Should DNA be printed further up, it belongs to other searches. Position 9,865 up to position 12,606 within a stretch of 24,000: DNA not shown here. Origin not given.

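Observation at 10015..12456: Orphan 813-aa SEC-C-tailed protein with a nuclease-like core, on a low-GC single-gene insertion between creC and creD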

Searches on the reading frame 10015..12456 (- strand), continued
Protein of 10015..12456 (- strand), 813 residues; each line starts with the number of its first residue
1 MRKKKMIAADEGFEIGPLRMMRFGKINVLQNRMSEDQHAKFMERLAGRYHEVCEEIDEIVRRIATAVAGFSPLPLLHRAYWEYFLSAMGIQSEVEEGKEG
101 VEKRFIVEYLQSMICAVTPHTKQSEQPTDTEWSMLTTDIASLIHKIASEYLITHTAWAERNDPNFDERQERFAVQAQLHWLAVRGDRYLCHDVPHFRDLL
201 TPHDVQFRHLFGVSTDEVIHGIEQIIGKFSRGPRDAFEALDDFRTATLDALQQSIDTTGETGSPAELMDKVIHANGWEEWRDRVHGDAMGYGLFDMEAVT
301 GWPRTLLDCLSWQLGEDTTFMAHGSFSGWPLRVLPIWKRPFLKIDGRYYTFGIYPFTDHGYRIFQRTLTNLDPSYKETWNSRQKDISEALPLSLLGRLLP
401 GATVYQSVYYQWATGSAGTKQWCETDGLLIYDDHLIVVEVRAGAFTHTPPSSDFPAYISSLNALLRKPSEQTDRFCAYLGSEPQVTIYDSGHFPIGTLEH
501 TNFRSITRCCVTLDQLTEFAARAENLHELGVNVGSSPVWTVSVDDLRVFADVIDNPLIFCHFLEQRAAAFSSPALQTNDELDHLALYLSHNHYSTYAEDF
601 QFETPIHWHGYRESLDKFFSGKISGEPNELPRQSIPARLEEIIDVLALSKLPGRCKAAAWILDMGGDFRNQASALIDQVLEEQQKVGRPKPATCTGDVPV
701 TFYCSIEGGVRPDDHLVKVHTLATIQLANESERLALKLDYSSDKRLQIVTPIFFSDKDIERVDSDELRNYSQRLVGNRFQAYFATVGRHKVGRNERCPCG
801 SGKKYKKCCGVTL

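Call 18: find_related_loci(query=A1, collection=genome_contigs, flank=8000)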
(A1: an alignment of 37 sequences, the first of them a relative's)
Query A1 (813 aa) in genome_contigs; peptide patterns used: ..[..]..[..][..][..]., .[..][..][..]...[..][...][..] (x = any residue, [..] = any of these).
272 stretches matched a pattern; 235 encode a relative of the query (tblastn E <= 1e-3); the best 80 are kept; 80 distinct loci.
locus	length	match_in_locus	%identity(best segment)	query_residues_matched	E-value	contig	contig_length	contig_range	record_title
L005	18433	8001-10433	75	1-811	0e+0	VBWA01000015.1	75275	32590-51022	MAG: Rhodocyclaceae bacterium isolate X1_MaxBin.001 scaffold_150, whole genome shotgun sequence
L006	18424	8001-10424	42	4-810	0e+0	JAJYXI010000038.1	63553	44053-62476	MAG: Nitrospirae bacterium isolate FK3.bin35 NODE_785_length_63553_cov_9.654605, whole genome shotgun sequence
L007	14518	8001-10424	43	2-809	0e+0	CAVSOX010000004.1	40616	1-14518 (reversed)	MAG: uncultured delta proteobacterium isolate MFD01476.bin.2.15 genome assembly, contig: contig_122771, whole genome sho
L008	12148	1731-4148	42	4-809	0e+0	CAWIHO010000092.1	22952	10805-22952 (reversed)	MAG: uncultured delta proteobacterium isolate MFD03726.bin.2.118 genome assembly, contig: contig_84270, whole genome sho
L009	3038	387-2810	41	3-809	0e+0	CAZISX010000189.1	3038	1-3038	MAG TPA_asm: uncultured Spirochaetales bacterium isolate binchicken_co113_125 genome assembly, contig: NODE_38858_length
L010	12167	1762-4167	40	7-809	0e+0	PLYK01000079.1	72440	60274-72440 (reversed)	MAG: Geobacter sp. isolate palsa_1151 73.20120700_P3D.282_contig_41811, whole genome shotgun sequence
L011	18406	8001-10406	40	10-810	0e+0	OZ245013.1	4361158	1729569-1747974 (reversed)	MAG: Nitrospirales bacterium isolate 31013e2f-7cfe-4e21-8dd9-d4b9e95f9b23 genome assembly, chromosome: 1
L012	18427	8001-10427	41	3-811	0e+0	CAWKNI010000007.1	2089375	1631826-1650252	MAG: uncultured delta proteobacterium isolate MFD01231.bin.1.87 genome assembly, contig: contig_69, whole genome shotgun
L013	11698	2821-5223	38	3-802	0e+0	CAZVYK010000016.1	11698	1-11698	MAG TPA_asm: uncultured Caldisericales bacterium isolate binchicken_co204_193 genome assembly, contig: NODE_6676_length_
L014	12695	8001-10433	40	2-809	0e+0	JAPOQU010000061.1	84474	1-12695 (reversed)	MAG: Gammaproteobacteria bacterium isolate APA_bin_93 c_000000324779, whole genome shotgun sequence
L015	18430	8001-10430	41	2-809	0e+0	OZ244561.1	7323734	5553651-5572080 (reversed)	MAG: Candidatus Latescibacterota bacterium isolate 14245923-b953-489b-b549-9f362580a9e9 genome assembly, chromosome: 1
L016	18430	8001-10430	42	2-809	0e+0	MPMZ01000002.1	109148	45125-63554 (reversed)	MAG: Nitrospira sp. bin75 NODE_288_length_109148_cov_12.6535_ID_575, whole genome shotgun sequence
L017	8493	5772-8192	41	3-809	0e+0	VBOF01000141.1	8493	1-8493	MAG: Nitrospirae bacterium isolate NS_3 14_0929_09_30cm_scaffold_6291, whole genome shotgun sequence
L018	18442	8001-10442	40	2-809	0e+0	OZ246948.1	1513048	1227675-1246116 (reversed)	MAG: Thermodesulfobacteriota bacterium isolate d696c60b-6efb-4378-b5c3-90a1f47793ec genome assembly, chromosome: 1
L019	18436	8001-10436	40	2-809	0e+0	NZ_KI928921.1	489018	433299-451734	Labrenzia sp. DG1229 scaffold00006, whole genome shotgun sequence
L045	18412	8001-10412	38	2-809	0e+0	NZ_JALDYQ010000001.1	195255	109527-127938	MAG: Sphingobium sp. isolate MCT-ROC-40 NODE_14_length_195255_cov_7.396250, whole genome shotgun sequence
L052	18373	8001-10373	38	10-809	2e-179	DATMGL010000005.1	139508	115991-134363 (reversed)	MAG TPA_asm: Sphingobium sp. isolate SMAG_U13488 k141_63770, whole genome shotgun sequence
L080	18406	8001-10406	39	4-809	0e+0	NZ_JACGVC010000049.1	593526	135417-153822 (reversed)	Colwellia sp. MB3u-45 NODE_900842_length_593526_cov_24.7, whole genome shotgun sequence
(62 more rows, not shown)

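Call 28: predict_structure(alignment_id=A1)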
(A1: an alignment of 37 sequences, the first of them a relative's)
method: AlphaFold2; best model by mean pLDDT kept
length: 813 residues; sequences in the alignment: 37
mean_pLDDT: 88.9   pTM: 0.86
mean pLDDT of the five models: 88.9, 88.1, 86.5, 86.4, 86.3
residues with pLDDT >= 90: 475; 70-90: 307; 50-70: 25; < 50: 6
segments of 3 or more residues with pLDDT < 50: 1-5
pLDDT, mean of each block of 10 residues (from residue 1): 55 78 73 87 94 97 97 95 85 77 92 97 92 97 93 94 90 86 72 91 96 97 92 91 93 87 86 93 91 94 96 96 93 93 96 89 91 93 90 95 95 77 95 96 70 88 87 94 95 96 95 76 78 85 91 95 93 82 91 82 71 89 83 91 95 95 88 91 83 84 88 87 91 94 92 93 88 90 86 86 85 56
secondary structure, 60 per line:
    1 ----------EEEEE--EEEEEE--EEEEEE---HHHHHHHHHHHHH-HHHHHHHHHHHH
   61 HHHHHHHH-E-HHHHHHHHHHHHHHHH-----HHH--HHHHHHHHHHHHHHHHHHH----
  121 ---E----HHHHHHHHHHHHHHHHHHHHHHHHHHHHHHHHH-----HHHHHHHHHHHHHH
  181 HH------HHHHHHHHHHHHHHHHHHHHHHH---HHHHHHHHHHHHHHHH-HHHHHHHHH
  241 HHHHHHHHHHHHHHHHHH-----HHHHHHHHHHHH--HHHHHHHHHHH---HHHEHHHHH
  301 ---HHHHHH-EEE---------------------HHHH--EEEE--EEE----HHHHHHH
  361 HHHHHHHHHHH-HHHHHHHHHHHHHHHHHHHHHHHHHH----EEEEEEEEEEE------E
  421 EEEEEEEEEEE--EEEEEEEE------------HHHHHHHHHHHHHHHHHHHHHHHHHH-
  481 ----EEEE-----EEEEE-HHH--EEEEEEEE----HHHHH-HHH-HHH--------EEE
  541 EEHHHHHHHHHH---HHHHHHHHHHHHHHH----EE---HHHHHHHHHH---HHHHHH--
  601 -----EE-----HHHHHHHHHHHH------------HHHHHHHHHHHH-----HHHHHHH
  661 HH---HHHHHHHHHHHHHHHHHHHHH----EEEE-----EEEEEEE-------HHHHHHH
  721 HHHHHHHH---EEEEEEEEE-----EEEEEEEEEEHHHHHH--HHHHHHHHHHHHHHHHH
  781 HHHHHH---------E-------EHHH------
elements in order (helices of 4 or more, strands of 3 or more residues): E11-15 E18-23 E26-31 H35-47 H49-68 H72-87 H98-116 H129-161 H167-182 H189-211 H215-230 H232-258 H264-275 H278-288 H296-300 H304-309 E311-313 H335-338 E341-344 E347-349 H354-371 H373-398 E403-413 E420-431 E434-441 H454-479 E485-488 E494-498 E505-512 H517-521 E538-542 H543-552 H556-570 H580-589 H593-598 H613-624 H637-648 H654-662 H666-686 E691-694 E700-706 H714-728 E732-740 E746-755 H756-761 H764-786

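Call 30: search_protein_families(library=pfam, alignment_id=A2, max_evalue=0.00001)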
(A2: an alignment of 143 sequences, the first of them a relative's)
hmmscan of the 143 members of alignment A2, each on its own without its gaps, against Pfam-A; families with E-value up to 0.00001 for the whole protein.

A. member 1, L001:9540-9866:+ (109 aa): 1 family
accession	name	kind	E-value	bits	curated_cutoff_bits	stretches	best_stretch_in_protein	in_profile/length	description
PF21716.3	dnstrm_HI1420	-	4.1e-27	94.3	27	1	5-93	2-88/90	Probable addiction module antidote protein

B. families by the number of members that match (of 143 scanned): 123 families (the first 25 are shown)
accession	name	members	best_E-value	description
PF01381.28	HTH_3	4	1.9e-09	Helix-turn-helix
PF01695.23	IstB_IS21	3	3.6e-82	IstB-like ATP binding protein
PF00005.33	ABC_tran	3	1.3e-33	ABC transporter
PF00589.27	Phage_integrase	3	1.2e-29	Phage integrase family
PF02384.22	N6_Mtase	2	5.5e-71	N-6 DNA Methylase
PF08378.17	NERD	2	2.4e-33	Nuclease-related domain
PF00665.32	rve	2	9.9e-23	Integrase core domain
PF14659.12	Phage_int_SAM_3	2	3e-12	Phage integrase, N-terminal SAM-like domain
PF13683.12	rve_3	2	8.3e-12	Integrase core domain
PF01609.27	DDE_Tnp_1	2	3.5e-11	Transposase DDE domain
PF02540.23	NAD_synthase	2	1.4e-09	NAD synthase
PF00376.29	MerR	2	2.6e-09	MerR family regulatory protein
PF07669.17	Eco57I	2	2.3e-07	Eco57I restriction-modification methylase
PF00821.23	PEPCK_GTP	1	7.9e-170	Phosphoenolpyruvate carboxykinase C-terminal P-loop domain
PF00873.25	ACR_tran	1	1.8e-139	AcrB/AcrD/AcrF family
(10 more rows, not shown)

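Call 32: search_protein_representatives(protein=window:10018-12456:-)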
Query: 813 residues. Proteins with E-value up to 0.001 (for the whole library): 3215; up to 1e-10: 1236; up to 1e-30: 512. The best 150 are listed.
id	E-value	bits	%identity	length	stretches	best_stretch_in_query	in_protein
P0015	0.0e+00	1319.5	66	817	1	2-811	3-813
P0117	7.0e-217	739.1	42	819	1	10-810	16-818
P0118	2.5e-203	694.2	39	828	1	3-811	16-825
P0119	2.6e-190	651.2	40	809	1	4-810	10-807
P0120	7.5e-190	649.7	40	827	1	4-810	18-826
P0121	1.1e-189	649.1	41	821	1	3-809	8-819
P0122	1.0e-186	639.3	39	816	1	3-810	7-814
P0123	8.3e-186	636.3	41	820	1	3-809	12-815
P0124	1.9e-184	631.8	38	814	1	2-811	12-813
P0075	1.6e-181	622.1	39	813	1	3-810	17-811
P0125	1.9e-181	621.9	40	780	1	55-810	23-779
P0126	1.1e-180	619.3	38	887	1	9-811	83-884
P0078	7.1e-180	616.7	39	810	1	2-810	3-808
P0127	3.3e-176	604.6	37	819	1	1-810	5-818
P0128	1.9e-175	602.0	38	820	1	2-810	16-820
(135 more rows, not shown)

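Call 33: fold_search(model_id=the predicted structure, library=pdb)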
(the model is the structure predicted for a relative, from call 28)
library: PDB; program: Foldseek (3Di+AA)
matches with E <= 10: 229; with E <= 0.001: 1
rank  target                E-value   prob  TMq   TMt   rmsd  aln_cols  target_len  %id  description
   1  9wuf                  3.0e-04  1.00  0.22  0.17  13.1       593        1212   10  Cryo-EM structure of Upx (released 2026-02-11)
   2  7zdt_C                3.2e-02  0.14  0.09  0.11  29.4       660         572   12  Occ(apo/return) conformation of CydDC mutant (E500Q.C) in ATP(CydC) bound state (Dataset-18) (released 2023-04-19)
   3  7zda_C                5.4e-02  0.11  0.09  0.10  28.1       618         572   10  IF(apo/asym) conformation of CydDC in ADP+Pi(CydC)/ATP(CydD) bound state (Dataset-2) (released 2023-04-19)
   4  7ze5_C                6.8e-02  0.11  0.09  0.11  29.6       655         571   12  Occ(apo/return) conformation of CydDC mutant (E500Q.C) in ATP(CydC)/AMP-PNP(CydD) bound state (Dataset-23) (released 2023-04-19)
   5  7n5a_A                7.9e-02  0.11  0.08  0.10  29.9       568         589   11  Structure of AtAtm3 in the closed conformation (released 2022-04-13)
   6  8ips_A                8.6e-02  0.12  0.08  0.10  28.8       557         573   13  Cryo-EM structure of heme transporter CydDC from Escherichia coli in the inward facing heme loading state (released 2023-06-14)
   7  8wcw_B                9.5e-02  0.08  0.08  0.10  30.6       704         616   12  Cryo-EM structure of MsRv1273c/72c from Mycobacterium smegmatis in the IFapo state (released 2025-03-26)
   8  1xmx                  1.3e-01  0.82  0.11  0.21   9.9       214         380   10  Crystal structure of protein VC1899 from Vibrio cholerae (released 2004-11-16)
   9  7zdb_C                1.3e-01  0.08  0.08  0.11  27.9       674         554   11  IF(heme/bound) conformation of CydDC in ADP+Pi(CydC)/ATP(CydD) bound state (Dataset-2) (released 2023-04-19)
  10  9u49_A                1.3e-01  0.90  0.12  0.22  10.0       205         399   12  crystal structure of Cdn1 in complex with cA4 (released 2026-02-04)
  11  8ps5_A                1.4e-01  0.72  0.11  0.20  10.5       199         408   13  Escherichia coli SduA complex bound to DNA (released 2025-01-22)
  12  8q44_B                1.5e-01  0.60  0.13  0.22  20.3       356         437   13  Crystal structure of cA4-bound Can2 (E364R) in complex with oligo-T DNA (released 2023-11-22)
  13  6pam_E                1.7e-01  0.08  0.09  0.11  28.2       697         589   10  Structure of a bacterial Atm1-family ABC transporter with MgADP bound (released 2020-06-24)
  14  8q3y_A                2.3e-01  0.47  0.13  0.22  19.0       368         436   13  Crystal structure of apo Can2 from Thermoanaerobacter brockii (released 2023-11-22)
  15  5mkk_A                2.3e-01  0.07  0.08  0.10  29.5       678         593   10  Crystal structure of the heterodimeric ABC transporter TmrAB, a homolog of the antigen translocation complex TAP (released 2017-01-18)
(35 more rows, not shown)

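Call 46: search_protein_families(library=padloc, alignment_id=A1, max_evalue=10)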
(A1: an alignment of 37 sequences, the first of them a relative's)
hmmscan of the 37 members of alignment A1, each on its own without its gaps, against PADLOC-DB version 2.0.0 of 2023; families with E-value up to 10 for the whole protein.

A. member 1, P0001 (813 aa): 5 families
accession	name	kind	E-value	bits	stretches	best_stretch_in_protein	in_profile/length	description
PDLC04917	PDC-S12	-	1.9e-07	29.2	1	785-809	192-216/218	-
PDLC00833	E1-E2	-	4e-06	24.5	1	786-810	167-191/222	E1-E2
PDLC00865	E2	-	2.8e-05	21.6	1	780-811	159-190/219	E2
PDLC00872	E2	-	0.00049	17.6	1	786-809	163-186/216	E2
PDLC00871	E2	-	0.021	12.5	1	790-811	170-190/241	E2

B. families by the number of members that match (of 37 scanned): 18 families
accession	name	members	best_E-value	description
PDLC04917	PDC-S12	37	2.9e-09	-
PDLC00833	E1-E2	37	6.8e-08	E1-E2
PDLC00872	E2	37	3.5e-06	E2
PDLC00865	E2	37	2.1e-05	E2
PDLC00871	E2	28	0.00044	E2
PDLC00861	E2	9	0.0041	E2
PDLC00870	E2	4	0.00056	E2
PDLC00859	E2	2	0.0074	E2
PDLC04563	PDC-M29B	2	0.033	-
PDLC04353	PDC-M04A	1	0.0049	-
PDLC03813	RTasNERD-Hel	1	0.0066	DRT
PDLC02917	DUF3800_VII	1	0.008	-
PDLC00357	PtuB1|PtuB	1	0.022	Unknown function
PDLC01700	Cas12f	1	0.028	CAS-V-F; effector__SPE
PDLC00640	ZorA2|ZorA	1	0.05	MotA/ExbB/TolQ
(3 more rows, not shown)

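Call 62: search_protein_families(library=padloc, alignment_id=A2, max_evalue=1e-10)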
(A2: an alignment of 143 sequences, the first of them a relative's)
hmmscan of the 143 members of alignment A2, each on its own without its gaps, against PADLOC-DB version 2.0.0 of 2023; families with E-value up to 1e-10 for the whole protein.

A. member 1, L001:9540-9866:+ (109 aa): 0 families

B. families by the number of members that match (of 143 scanned): 94 families (the first 25 are shown)
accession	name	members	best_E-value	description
PDLC04134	mad2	3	1.1e-55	mads_2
PDLC02630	DrmD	3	2.8e-48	DrmD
PDLC04135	mad3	3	1.4e-40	mads_3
PDLC03026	MTase_I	1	1.5e-195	Type I methyltransferase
PDLC00380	SduA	1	9e-191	DUF4263 domain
PDLC03047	REase_I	1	2.8e-180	Type I restriction enzyme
PDLC00384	SduA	1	1e-99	DUF4263 domain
PDLC04787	PDC-S01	1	9.9e-96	-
PDLC03610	REase_MTase_IIG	1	3.6e-90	Type IIG restriction enzyme-methyltransferase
PDLC03021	MTase_I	1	1.2e-88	Type I methyltransferase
PDLC03631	REase_MTase_IIG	1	1.5e-78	Type IIG restriction enzyme-methyltransferase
PDLC00400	SduA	1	8.8e-71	DUF4263 domain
PDLC03025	MTase_I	1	4.9e-53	Type I methyltransferase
PDLC04589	PDC-M34A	1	1.6e-51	-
PDLC03027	MTase_I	1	1.1e-39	Type I methyltransferase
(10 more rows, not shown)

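Call 75: search_dna_similar(query=window:10018-12456:-, collection=plasmids, mode=protein, max_evalue=1e-10, max_rows=30)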
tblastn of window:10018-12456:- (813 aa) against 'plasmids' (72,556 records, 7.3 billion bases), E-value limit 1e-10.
Records with a match: 7; places in all: 7; records where one place covers at least 80% of the query: 2.
Best place of each record, by identity: <60% 7.
By first word of the organism name: Photobacterium 2; Lactococcus 1; Bradyrhizobium 1; Aliarcobacter 1; Rhizobium 1; Exiguobacterium 1.
By predicted mobility (MOB-suite, as given by PLSDB): mobilizable 3; non-mobilizable 2; conjugative 2.
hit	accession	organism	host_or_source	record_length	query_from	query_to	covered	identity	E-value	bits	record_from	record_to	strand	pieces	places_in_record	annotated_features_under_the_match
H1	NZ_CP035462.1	Photobacterium damselae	Neophocaena asiaeorientalis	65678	1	795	98%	38.4%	0e+0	583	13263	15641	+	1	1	SEC-C metal-binding domain-containing protein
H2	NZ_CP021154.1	Photobacterium damselae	Neophocaena asiaeorientalis,Single ...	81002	1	795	98%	38.4%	0e+0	583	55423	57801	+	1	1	SEC-C metal-binding domain-containing protein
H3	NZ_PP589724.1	Lactococcus sp.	Bacterial culture,Dairy environment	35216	45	681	78%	30.2%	8e-83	297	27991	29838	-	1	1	NERD domain-containing protein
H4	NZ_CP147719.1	Bradyrhizobium sp. 2S1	-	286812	104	718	76%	27.1%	4e-50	199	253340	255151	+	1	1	SEC-C metal-binding domain-containing protein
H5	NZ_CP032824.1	Aliarcobacter cryaerophilus ATCC 43158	bovine,cell culture,Aborted bovine ...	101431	51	688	78%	25.8%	2e-54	212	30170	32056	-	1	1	SEC-C metal-binding domain-containing protein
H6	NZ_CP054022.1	Rhizobium indicum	Pisum sativum l. (pea),Pure culture,Pea ...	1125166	52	653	74%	27.0%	1e-49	197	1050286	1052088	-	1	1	record has no annotation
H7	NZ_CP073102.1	Exiguobacterium alkaliphilum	cell culture,soil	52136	169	676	62%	28.5%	3e-53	208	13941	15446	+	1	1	hypothetical protein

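Call 76: search_dna_similar(query=window:10018-12456:-, collection=phages, mode=protein, max_evalue=0.00001, max_rows=20)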
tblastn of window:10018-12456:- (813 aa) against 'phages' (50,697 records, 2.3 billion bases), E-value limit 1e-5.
No match.
